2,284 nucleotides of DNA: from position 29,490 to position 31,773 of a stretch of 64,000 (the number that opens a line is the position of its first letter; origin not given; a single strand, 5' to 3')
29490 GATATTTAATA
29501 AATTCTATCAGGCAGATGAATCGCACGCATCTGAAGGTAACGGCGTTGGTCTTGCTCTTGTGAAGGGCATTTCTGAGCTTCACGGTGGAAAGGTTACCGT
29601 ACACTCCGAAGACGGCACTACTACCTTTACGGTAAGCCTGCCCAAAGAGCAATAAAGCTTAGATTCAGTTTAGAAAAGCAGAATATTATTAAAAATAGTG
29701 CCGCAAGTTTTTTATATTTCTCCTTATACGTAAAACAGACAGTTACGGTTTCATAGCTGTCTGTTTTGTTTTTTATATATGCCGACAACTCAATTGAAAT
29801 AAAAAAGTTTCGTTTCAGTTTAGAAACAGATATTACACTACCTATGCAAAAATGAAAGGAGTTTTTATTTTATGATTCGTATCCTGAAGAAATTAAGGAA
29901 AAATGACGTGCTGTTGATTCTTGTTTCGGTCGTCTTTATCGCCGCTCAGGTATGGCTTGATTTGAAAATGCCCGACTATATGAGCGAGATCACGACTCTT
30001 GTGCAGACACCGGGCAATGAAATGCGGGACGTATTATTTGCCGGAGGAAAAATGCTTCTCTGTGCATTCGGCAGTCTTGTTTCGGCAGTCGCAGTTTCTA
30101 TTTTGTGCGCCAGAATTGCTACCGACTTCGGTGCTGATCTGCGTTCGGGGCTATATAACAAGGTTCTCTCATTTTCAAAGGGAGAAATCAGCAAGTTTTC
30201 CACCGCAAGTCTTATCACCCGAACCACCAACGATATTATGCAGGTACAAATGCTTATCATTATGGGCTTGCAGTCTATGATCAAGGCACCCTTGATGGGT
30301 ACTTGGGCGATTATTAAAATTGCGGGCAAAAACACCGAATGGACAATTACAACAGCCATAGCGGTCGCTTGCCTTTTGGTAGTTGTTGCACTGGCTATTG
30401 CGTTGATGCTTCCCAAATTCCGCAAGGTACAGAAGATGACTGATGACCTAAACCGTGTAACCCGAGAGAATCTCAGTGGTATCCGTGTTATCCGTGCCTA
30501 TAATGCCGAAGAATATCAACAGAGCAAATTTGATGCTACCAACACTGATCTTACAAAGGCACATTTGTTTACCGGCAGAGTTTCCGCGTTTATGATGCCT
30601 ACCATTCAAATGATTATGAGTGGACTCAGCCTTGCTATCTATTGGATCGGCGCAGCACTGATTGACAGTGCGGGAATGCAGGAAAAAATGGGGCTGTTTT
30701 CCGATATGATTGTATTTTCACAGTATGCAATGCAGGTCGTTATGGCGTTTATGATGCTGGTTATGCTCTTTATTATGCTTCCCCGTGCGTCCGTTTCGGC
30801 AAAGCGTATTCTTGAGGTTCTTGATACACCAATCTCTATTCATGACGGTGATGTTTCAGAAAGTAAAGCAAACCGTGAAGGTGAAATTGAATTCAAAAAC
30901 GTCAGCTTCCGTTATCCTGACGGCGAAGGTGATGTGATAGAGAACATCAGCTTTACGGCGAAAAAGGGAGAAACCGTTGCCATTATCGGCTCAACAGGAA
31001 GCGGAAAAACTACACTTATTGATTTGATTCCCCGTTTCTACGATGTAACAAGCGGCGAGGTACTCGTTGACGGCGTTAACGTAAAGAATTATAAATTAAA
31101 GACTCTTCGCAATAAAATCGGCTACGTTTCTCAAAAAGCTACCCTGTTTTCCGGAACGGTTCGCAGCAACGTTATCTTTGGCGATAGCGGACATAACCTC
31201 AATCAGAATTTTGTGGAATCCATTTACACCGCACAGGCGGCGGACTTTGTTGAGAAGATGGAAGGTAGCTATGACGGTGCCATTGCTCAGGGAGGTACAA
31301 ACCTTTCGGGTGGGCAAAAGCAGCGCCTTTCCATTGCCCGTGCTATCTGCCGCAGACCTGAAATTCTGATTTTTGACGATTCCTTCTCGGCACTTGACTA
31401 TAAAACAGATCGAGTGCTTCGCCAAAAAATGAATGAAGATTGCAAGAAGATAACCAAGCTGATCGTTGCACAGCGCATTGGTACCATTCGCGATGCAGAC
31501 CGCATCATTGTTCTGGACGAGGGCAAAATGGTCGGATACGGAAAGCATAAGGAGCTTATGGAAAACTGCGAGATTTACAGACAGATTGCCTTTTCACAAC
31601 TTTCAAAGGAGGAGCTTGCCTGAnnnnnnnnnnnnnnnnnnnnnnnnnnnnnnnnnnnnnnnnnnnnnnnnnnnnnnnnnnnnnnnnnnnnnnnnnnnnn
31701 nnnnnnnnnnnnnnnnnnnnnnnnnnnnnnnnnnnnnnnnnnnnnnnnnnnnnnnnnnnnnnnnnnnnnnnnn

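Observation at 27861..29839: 18-nt operator-like motif at five promoters links the OmpR/HK pair to the ABC exporter, a flavodoxin and a distant small-protein gene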

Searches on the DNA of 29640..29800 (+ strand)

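Call 61: build_rna_model(alignment_id=A1)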
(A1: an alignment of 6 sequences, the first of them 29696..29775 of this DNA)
Model R1 built from alignment A1 (6 sequences, 103 columns); structure: RNAalifold consensus.
model positions 79; base pairs 13; branch points 0; effective number of sequences 5.21; information 0.717 bits per position. Calibrated on 0.2 Mb of random sequence (short: E-values are rough).
structure used (alignment columns):
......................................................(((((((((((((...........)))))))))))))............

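Call 63: search_with_rna_model(model_id=R1, sources=[window, L001, L002, L003, L004, L005, L006, L007, L008, L009, L010, L011, L012, L013, L014, L015, L016, L017, L018, L019, L020, L021, L022, L023, L024, L025, L026, L027, L028, L029, L030, L031, L032, L033, L034, L035, L036, L037, L038, L039, L040, L041, L042, L043, L044, L045, L046, L047, L048, L049, L050, L051, L052, L053, L054, L055, L056, L057, L058, L059, L060, L061, L062, L063, L064, L065, L066, L067, L068, L069, L070, L071, L072, L073, L074, L075, L076, L077, L078, L079, L080, L081, L082, L083, L084, L085, L086, L087, L088, L089, L090, L091, L092, L093, L094, L095, L096, L097, L098, L099], max_evalue=1)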
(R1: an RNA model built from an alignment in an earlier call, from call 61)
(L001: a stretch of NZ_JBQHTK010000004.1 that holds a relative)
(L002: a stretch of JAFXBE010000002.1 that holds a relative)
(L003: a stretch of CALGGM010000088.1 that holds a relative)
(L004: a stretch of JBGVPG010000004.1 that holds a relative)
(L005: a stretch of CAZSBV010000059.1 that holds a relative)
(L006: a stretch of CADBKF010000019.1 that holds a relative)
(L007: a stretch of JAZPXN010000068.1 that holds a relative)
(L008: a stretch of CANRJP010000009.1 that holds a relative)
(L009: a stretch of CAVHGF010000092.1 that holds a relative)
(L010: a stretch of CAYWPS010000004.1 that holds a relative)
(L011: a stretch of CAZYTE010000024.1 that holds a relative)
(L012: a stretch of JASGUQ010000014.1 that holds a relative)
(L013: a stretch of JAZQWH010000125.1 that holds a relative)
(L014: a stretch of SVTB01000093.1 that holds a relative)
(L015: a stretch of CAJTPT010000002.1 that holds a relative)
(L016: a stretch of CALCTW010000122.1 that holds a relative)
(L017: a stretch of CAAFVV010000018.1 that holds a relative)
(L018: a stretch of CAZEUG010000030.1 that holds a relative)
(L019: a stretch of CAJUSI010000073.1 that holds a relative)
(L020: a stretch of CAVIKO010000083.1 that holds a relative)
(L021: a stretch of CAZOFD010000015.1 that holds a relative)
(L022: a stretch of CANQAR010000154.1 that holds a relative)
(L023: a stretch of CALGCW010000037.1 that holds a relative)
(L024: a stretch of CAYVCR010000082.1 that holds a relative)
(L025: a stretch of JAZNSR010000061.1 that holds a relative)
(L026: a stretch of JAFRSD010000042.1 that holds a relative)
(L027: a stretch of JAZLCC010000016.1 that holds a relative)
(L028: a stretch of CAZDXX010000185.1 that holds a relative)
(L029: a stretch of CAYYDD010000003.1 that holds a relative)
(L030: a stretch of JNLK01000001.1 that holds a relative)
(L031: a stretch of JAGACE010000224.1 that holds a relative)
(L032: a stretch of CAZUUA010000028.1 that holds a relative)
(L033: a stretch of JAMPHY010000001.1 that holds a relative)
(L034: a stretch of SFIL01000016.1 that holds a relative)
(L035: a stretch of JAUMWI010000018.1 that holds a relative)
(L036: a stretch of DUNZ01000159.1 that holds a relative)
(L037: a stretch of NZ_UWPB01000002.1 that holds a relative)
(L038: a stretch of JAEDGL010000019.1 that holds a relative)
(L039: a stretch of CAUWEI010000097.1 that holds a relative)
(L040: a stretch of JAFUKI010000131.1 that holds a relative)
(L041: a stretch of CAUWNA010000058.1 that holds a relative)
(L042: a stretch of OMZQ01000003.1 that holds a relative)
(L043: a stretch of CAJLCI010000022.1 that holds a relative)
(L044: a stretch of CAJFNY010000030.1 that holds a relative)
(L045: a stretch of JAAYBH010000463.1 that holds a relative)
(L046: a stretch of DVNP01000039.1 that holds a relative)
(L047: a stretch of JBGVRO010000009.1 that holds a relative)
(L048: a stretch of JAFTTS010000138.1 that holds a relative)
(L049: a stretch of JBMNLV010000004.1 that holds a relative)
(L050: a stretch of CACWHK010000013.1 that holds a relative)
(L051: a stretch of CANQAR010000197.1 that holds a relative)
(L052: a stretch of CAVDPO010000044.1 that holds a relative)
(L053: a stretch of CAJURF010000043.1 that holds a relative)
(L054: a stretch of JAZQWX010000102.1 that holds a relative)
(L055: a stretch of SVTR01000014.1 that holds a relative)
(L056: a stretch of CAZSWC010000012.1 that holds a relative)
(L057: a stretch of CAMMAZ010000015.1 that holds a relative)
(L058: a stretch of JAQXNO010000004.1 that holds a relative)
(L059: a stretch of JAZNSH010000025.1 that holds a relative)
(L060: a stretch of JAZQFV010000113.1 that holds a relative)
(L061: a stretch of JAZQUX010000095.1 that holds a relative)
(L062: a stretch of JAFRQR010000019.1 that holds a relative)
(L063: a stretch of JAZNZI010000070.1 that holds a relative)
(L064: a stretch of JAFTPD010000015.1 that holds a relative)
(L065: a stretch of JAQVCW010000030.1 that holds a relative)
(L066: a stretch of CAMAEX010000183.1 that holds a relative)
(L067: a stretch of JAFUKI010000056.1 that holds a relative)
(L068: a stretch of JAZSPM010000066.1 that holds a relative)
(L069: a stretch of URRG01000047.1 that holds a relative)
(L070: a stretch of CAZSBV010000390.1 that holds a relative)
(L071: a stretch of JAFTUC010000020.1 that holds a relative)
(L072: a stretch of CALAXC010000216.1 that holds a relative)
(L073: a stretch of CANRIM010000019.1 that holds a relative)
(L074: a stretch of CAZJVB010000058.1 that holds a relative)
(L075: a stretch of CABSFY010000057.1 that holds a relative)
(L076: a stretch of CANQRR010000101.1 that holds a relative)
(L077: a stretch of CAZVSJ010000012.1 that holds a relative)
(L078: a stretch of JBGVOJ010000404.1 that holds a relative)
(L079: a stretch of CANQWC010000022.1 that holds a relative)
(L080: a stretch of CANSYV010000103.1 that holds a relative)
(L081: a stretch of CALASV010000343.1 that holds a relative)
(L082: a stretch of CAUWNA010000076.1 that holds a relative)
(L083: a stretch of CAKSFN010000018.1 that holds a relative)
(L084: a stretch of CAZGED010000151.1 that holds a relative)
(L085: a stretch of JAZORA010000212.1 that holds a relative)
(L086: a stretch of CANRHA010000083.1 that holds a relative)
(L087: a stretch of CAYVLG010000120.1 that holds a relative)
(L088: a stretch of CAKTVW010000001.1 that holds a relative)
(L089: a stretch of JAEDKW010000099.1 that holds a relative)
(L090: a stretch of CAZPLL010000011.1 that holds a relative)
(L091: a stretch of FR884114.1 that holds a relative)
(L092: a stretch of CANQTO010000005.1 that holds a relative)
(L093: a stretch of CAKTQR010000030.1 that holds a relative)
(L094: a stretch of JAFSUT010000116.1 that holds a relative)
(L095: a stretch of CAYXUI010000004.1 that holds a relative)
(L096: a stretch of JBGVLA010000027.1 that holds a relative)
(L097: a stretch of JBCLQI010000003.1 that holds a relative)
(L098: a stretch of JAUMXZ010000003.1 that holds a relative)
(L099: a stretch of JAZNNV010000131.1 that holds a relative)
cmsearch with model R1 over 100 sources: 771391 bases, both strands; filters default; matches with E-value up to 1: 9.
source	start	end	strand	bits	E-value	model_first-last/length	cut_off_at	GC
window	29696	29773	+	80.9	8.7e-13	1-79/79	no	0.33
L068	4163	4243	+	48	2.7e-06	1-79/79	no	0.27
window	29726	29793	-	28.9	0.015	1-79/79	no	0.34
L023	6797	6867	-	24.8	0.098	1-79/79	no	0.37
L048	3090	3160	-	24.6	0.11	1-79/79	no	0.32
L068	4202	4236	-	23.5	0.18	39-72/79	no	0.34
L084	3469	3532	+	22.3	0.31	1-79/79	no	0.47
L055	4029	4098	-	21.1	0.53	1-79/79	no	0.34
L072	1096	1165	-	20.5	0.68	1-79/79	no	0.34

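Call 64: search_with_rna_model(model_id=R1, sources=[L100, L101, L102, L103, L104, L105, L106, L107, L108, L109, L110, L111, L112, L113, L114, L115, L116, L117, L118, L119, L121, L123, L124, L125, L126, L127, L128, L129, L130, L131], max_evalue=1)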
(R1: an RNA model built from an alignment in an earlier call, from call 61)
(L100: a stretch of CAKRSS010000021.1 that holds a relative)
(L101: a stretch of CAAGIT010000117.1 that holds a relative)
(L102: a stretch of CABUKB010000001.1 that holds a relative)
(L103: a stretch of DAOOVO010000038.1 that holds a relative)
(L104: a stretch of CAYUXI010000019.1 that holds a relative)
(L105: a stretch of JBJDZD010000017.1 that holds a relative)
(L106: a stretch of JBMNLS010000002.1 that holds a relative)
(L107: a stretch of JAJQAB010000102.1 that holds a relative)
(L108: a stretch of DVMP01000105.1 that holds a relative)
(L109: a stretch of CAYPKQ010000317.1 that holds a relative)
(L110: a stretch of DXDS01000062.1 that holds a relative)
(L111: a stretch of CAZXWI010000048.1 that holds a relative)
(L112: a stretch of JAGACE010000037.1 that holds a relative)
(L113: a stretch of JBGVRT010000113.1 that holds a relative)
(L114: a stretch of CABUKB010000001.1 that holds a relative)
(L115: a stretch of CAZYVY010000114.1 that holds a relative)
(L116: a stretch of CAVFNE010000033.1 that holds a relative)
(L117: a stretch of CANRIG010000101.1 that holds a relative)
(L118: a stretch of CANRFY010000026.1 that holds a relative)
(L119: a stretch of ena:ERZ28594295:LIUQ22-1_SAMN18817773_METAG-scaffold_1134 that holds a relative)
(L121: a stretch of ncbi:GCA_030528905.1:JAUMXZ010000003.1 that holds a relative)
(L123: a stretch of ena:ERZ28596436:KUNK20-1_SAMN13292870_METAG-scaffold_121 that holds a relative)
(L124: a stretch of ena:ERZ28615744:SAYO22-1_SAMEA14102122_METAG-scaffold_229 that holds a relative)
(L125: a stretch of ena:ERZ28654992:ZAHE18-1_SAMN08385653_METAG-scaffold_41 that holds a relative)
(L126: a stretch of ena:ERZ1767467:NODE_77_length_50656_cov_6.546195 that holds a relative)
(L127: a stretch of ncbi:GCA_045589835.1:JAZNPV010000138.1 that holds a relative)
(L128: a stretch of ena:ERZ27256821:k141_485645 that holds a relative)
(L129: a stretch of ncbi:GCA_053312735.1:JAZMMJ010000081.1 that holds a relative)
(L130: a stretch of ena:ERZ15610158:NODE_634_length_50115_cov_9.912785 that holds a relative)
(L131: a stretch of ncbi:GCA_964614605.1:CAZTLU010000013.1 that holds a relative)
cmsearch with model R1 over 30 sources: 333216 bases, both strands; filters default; matches with E-value up to 1: 16.
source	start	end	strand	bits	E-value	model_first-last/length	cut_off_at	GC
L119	7277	7355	+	88.8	1e-14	1-79/79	no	0.35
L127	11132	11210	+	65.5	4e-10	1-79/79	no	0.51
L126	11160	11235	+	62.8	1.4e-09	1-79/79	no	0.53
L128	4007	4096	+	61.4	2.6e-09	1-79/79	no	0.28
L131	2690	2755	+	52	1.9e-07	1-79/79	no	0.35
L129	11037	11114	+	33.1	0.001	1-79/79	no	0.28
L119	7313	7348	-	29.1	0.0059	39-74/79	no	0.36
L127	12113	12140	+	23.9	0.064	42-69/79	no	0.54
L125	14739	14786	+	23.2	0.088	28-79/79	no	0.38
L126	11197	11226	-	22.5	0.12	41-70/79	no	0.6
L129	11075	11109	-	21.7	0.17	39-72/79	no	0.37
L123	5932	5973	-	20.6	0.29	39-79/79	no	0.64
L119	7780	7855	-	19.3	0.51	1-79/79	no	0.3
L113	1892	1962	-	18.9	0.61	1-79/79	no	0.31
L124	11061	11144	-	18.7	0.67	1-79/79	no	0.24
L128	4053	4089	-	18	0.93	39-72/79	no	0.35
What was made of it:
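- Tried and rejected: Its weak hits (19-33 bits) are ordinary terminators next to boxes, and only L068 is a convincing new copy (calls 63, 64).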

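Call 66: search_rna_families(source=window, start=29640, end=29800, threshold=evalue, max_evalue=10)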
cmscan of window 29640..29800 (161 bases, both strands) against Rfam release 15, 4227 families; matches with E-value up to 10: 16.
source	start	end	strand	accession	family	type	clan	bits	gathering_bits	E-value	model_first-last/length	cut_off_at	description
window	29660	29771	+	RF02618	SSRC34_2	Gene; sRNA;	-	21.4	48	0.14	1-125/125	no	Streptococcus sRNA 34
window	29688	29773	+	RF02059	STnc50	Gene; sRNA;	-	17.2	55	1.2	1-84/84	no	Salmonella enterica sRNA STnc40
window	29670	29774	+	RF00558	L20_leader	Cis-reg; leader;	-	17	58.7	0.32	1-127/127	no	Ribosomal protein L20 leader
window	29725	29779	+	RF00834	mir-268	Gene; miRNA;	-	14.6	47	5.3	1-89/89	no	mir-268 microRNA precursor family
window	29675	29770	+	RF00265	SNORA69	Gene; snRNA; snoRNA; HACA-box;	-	14.3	47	3.1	1-132/132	no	Small nucleolar RNA SNORA69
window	29732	29767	-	RF04262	MIR1319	Gene; miRNA;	-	14.3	116.6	4.1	1-119/119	no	MIR1319 microRNA precursor family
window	29724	29778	+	RF00827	mir-77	Gene; miRNA;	-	14.2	83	1.3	1-89/89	no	mir-77 microRNA precursor family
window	29729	29797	-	RF00506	Thr_leader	Cis-reg; leader;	-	13.8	55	2.2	1-118/118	no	Threonine operon leader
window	29768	29800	-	RF01315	CRISPR-DR2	Gene; CRISPR;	CL00014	13.8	37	6.8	1-30/30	no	CRISPR RNA direct repeat element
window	29668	29772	-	RF01228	snoR111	Gene; snRNA; snoRNA; HACA-box;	-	13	38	6.8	1-128/128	no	Small nucleolar RNA snoR111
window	29676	29780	+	RF00092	SNORA63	Gene; snRNA; snoRNA; HACA-box;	-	12.8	90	7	1-130/130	no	Small nucleolar RNA SNORA63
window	29726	29774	+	RF00661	mir-31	Gene; miRNA;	CL00133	11.8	51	5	1-83/83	no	mir-31 microRNA precursor family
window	29748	29791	-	RF01335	CRISPR-DR22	Gene; CRISPR;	-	11.7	50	4.7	1-36/36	no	CRISPR RNA direct repeat element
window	29640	29782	+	RF03532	SQ2397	Cis-reg;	-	11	100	9.3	103-243/243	5'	Cis-regulator of HTH transcription factor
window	29732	29800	+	RF02527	SSRC38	Gene; sRNA;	-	10.9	80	9.6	1-60/166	3'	Streptococcus sRNA SSRC38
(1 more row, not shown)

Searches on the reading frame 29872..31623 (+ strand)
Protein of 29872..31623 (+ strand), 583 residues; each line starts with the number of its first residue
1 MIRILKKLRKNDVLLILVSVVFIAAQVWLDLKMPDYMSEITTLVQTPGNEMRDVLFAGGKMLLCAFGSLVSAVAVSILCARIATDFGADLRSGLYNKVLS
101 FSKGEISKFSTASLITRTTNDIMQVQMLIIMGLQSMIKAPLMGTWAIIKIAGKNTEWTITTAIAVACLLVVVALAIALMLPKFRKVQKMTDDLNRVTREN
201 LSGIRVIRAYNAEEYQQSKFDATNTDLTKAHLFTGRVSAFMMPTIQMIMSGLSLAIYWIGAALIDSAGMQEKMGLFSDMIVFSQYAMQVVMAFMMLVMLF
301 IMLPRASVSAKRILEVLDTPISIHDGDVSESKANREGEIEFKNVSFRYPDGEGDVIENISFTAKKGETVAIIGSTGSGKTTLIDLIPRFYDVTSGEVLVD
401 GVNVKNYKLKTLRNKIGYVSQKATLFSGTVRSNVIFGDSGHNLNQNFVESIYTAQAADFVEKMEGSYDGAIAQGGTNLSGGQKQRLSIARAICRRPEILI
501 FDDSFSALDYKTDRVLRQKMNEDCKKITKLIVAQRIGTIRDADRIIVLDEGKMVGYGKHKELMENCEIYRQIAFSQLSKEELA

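Call 7: search_protein_families(library=pfam, proteins=[window:29872-31623:+])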
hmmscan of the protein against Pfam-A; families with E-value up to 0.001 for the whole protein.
window:29872-31623:+ (583 aa): 5 families
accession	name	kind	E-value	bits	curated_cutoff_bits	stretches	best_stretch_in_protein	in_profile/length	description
PF00005.33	ABC_tran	-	2.5e-32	112.8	25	1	357-505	2-136/137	ABC transporter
PF00664.28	ABC_membrane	-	3.2e-25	89.8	28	1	17-292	2-273/274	ABC transporter transmembrane region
PF02463.25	SMC_N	-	2.1e-05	24.5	40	0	396-547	110-210/220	RecF/RecN/SMC N terminal domain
PF13604.12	AAA_30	-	0.00013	22.2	27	0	363-418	15-68/191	AAA domain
PF13555.12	AAA_29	-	0.00056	20.1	27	0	365-384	22-40/61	P-loop containing region of AAA domain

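Call 25: search_protein_families(library=ncbifam, proteins=[window:29872-31623:+])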
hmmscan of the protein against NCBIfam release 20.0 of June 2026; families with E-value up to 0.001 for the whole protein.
window:29872-31623:+ (583 aa): 185 families (the best 25 are shown)
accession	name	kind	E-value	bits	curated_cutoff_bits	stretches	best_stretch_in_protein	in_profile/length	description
TIGR02203.1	MsbA_lipidA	equivalog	7.7e-102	341.6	602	1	70-572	70-565/572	lipid A export permease/ATP-binding protein MsbA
TIGR02204.1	MsbA_rel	hypoth_equivalog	2.4e-94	317.1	780.4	1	57-576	64-575/576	ABC transporter, permease/ATP-binding protein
TIGR00958.1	3a01208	subfamily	8.2e-91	305.3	874.6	1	1-572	149-710/711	antigen peptide transporter 2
NF052233.1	CphA_assoc_ABC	equivalog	1.4e-81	275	880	1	71-579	246-746/766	cyanophycin metabolism-associated ABC transporter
NF008381.0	PRK11176.1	equivalog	1.1e-80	271.7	867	1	61-577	75-580/582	lipid A ABC transporter ATP-binding protein/permease MsbA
NF045513.1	HepA_fam_ABC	equivalog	2.2e-80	270.8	725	1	77-565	117-598/610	heterocyst formation ABC transporter subunit HepA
TIGR03797.1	NHLM_micro_ABC2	equivalog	6.4e-78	262.9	709.4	1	6-576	131-685/686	NHLP bacteriocin export ABC transporter permease/ATPase subunit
NF010178.0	PRK13657.1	equivalog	7e-75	252.6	733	1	66-574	67-568/588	glucan ABC transporter ATP-binding protein/ permease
TIGR01846.1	type_I_sec_HlyB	subfamily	1.3e-74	251.7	725.55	1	72-573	196-689/694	type I secretion system permease/ATPase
TIGR03375.1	type_I_sec_LssB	subfamily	1.2e-73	248.5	693.1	1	161-565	292-691/696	type I secretion system permease/ATPase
NF008364.0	PRK11160.1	equivalog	1.8e-72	244.8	630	1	88-572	93-571/575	heme ABC transporter ATP-binding protein/permease CydC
NF008055.0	PRK10789.1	equivalog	2.7e-72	244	845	1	50-573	52-568/590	SmdA family multidrug ABC transporter permease/ATP-binding protein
TIGR03796.1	NHLM_micro_ABC1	equivalog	8.1e-72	242.5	853.3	1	6-571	150-707/710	NHLP family bacteriocin export ABC transporter peptidase/permease/ATPase subunit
NF000474.1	tet_ABC_46_A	exception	1.5e-66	225.2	1250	1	20-569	29-561/574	tetracycline efflux ABC transporter Tet(46) subunit A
TIGR02857.1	CydD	equivalog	3.1e-63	214.5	435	1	21-548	10-529/529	thiol reductant ABC exporter subunit CydD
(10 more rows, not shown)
